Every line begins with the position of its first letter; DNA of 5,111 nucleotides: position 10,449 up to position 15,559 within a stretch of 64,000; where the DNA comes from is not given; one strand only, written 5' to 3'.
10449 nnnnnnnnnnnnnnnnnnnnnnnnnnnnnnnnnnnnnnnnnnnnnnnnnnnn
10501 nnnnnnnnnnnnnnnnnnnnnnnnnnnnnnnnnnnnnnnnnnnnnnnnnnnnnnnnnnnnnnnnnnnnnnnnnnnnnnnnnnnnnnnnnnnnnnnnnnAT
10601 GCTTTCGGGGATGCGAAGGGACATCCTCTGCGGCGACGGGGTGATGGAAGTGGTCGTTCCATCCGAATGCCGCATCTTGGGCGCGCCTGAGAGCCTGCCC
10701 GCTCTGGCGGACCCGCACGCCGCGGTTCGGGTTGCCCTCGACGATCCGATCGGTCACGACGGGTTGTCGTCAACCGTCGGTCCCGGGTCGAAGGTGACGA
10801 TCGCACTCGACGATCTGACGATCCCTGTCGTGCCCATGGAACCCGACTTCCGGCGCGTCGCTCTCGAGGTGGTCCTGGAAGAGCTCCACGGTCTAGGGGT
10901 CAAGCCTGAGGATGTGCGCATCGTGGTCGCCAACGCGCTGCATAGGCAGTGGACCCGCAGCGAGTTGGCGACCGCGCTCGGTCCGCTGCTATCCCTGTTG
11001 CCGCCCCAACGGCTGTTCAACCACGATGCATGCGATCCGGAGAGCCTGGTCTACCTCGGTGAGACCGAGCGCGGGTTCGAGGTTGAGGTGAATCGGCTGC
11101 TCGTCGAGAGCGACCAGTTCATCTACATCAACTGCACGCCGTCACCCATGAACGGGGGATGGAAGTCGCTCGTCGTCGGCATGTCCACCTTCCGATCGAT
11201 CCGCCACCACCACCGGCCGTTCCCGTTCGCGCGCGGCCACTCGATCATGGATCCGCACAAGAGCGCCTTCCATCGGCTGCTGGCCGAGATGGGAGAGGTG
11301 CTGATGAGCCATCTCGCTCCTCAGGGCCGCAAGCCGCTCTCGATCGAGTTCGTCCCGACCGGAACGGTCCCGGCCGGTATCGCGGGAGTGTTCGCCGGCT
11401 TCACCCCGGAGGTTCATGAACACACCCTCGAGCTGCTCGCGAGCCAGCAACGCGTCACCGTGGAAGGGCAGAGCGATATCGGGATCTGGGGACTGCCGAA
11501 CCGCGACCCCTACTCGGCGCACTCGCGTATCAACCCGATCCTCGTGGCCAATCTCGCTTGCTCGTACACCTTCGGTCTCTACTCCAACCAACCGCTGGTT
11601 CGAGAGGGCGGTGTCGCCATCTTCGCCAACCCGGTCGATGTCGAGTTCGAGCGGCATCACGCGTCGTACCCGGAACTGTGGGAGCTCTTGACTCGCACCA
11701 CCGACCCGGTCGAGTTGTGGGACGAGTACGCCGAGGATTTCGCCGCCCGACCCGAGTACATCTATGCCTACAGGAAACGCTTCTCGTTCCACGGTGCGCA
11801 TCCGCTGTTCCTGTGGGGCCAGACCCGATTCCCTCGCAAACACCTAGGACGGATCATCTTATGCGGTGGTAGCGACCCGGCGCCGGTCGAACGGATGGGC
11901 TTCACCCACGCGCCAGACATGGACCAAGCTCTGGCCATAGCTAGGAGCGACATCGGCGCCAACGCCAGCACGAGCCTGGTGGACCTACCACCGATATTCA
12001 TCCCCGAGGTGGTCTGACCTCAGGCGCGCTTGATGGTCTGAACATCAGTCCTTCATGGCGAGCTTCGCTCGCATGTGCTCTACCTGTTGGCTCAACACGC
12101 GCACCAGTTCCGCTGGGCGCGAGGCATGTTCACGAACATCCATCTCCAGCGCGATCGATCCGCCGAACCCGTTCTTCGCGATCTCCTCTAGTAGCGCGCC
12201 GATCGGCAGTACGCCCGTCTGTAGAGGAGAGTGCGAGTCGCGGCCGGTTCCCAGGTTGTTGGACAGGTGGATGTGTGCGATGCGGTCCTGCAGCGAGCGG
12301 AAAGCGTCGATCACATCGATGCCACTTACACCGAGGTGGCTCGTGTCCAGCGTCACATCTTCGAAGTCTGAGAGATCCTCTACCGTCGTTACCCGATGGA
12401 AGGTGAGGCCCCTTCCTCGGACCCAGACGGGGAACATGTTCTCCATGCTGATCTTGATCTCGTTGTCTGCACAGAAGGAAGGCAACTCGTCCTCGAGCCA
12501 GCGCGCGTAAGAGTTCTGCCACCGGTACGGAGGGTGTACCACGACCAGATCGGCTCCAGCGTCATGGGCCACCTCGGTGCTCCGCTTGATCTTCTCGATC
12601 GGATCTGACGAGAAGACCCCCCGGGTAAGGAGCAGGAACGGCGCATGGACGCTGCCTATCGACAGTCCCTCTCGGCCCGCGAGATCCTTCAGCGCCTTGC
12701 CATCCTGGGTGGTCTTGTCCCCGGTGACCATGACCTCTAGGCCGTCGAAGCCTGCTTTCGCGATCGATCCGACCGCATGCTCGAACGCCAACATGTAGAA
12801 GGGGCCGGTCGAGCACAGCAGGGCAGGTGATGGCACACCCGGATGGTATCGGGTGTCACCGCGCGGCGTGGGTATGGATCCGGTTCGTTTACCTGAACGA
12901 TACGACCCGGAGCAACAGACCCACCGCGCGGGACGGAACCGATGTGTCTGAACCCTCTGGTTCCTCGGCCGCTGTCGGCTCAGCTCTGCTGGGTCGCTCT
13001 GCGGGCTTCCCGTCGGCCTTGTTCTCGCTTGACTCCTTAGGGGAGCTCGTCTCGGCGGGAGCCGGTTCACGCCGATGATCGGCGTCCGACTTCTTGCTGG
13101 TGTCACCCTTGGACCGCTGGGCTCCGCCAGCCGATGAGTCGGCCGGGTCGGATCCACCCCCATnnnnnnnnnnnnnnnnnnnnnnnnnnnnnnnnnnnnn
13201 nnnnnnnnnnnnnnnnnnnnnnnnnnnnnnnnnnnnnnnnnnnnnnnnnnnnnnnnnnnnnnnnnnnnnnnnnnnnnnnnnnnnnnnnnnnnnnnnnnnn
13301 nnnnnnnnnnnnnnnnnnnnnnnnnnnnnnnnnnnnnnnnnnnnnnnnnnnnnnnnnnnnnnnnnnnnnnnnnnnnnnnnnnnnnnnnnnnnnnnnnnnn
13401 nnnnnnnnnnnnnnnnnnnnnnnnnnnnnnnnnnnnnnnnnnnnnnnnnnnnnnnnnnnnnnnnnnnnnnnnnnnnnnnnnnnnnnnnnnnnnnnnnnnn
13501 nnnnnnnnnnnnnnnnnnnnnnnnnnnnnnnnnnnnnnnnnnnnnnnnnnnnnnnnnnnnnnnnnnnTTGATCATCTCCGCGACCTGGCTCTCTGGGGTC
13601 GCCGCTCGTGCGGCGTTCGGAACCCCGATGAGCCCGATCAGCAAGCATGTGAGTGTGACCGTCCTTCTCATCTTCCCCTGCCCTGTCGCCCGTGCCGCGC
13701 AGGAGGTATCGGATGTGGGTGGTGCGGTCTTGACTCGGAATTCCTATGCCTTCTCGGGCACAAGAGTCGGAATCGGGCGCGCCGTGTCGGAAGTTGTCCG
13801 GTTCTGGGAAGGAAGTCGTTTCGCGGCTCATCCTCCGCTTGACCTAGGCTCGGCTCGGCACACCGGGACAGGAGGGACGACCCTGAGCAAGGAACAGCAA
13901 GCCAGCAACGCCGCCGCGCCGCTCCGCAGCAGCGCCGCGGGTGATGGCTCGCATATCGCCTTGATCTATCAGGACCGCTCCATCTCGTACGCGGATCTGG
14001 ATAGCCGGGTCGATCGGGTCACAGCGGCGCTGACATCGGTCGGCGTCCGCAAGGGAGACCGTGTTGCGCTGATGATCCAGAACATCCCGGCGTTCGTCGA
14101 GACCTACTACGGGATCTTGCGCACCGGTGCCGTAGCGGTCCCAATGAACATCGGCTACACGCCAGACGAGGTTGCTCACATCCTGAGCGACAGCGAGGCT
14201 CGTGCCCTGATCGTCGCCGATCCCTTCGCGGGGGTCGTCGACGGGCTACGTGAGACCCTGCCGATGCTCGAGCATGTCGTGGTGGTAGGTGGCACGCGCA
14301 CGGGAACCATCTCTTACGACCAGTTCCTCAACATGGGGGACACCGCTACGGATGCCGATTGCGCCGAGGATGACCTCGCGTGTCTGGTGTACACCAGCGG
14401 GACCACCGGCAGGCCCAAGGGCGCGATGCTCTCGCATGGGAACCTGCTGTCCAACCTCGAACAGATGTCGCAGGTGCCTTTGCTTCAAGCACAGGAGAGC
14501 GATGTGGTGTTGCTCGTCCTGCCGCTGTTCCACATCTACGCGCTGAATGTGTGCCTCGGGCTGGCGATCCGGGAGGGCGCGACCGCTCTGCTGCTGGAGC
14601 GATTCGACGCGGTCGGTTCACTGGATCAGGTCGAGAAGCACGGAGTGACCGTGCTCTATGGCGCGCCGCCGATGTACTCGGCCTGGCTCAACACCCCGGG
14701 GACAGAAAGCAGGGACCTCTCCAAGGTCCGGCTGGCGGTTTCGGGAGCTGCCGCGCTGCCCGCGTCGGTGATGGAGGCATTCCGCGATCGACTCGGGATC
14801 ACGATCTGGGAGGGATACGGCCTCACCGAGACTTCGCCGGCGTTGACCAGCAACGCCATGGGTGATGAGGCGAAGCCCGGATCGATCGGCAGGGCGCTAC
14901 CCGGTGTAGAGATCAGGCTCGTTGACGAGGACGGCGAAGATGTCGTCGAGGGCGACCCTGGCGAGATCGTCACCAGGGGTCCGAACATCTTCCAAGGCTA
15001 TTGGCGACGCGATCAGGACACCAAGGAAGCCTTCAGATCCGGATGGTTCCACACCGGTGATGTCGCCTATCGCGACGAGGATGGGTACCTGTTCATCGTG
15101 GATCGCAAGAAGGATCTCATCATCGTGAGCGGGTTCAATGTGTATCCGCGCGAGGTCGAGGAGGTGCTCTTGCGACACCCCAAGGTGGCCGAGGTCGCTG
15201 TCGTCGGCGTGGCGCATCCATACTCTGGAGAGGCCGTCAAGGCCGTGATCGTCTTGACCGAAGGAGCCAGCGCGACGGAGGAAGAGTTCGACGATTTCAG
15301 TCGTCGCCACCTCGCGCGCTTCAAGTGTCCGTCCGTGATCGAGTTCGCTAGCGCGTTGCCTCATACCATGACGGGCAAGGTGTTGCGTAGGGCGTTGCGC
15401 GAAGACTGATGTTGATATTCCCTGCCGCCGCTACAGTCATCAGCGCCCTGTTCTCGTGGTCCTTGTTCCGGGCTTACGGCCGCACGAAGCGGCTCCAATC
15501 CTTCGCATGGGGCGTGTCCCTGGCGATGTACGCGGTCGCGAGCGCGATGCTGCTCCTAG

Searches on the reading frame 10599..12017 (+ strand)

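Call 27: search_protein_families(library=pfam, proteins=[window:10599-12017:+], max_evalue=0.00001)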
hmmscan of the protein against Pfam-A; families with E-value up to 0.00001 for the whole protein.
window:10599-12017:+ (472 aa): 1 family
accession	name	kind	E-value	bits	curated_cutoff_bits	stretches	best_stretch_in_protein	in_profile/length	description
PF09861.14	Lar_N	-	1.5e-35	122.7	23.3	1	16-207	6-194/204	Lactate racemase N-terminal domain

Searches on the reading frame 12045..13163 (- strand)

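Call 27: search_protein_families(library=pfam, proteins=[window:12045-13163:-], max_evalue=0.00001)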
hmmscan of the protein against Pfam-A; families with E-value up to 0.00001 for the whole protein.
window:12045-13163:- (372 aa): 1 family
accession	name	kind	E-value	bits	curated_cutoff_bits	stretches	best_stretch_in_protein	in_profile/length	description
PF01261.30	AP_endonuc_2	-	5.2e-21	75.9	31.1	1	134-352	4-234/249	Xylose isomerase-like TIM barrel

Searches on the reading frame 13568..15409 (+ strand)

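Call 27: search_protein_families(library=pfam, proteins=[window:13568-15409:+], max_evalue=0.00001)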
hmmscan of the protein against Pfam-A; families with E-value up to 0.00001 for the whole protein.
window:13568-15409:+ (613 aa): 2 families
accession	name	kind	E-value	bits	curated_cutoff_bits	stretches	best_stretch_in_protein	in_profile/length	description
PF00501.34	AMP-binding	-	7.7e-104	348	29.9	1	120-479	2-384/384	AMP-binding enzyme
PF13193.12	AMP-binding_C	-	1.9e-20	74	24.5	1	529-604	1-76/76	AMP-binding enzyme C-terminal domain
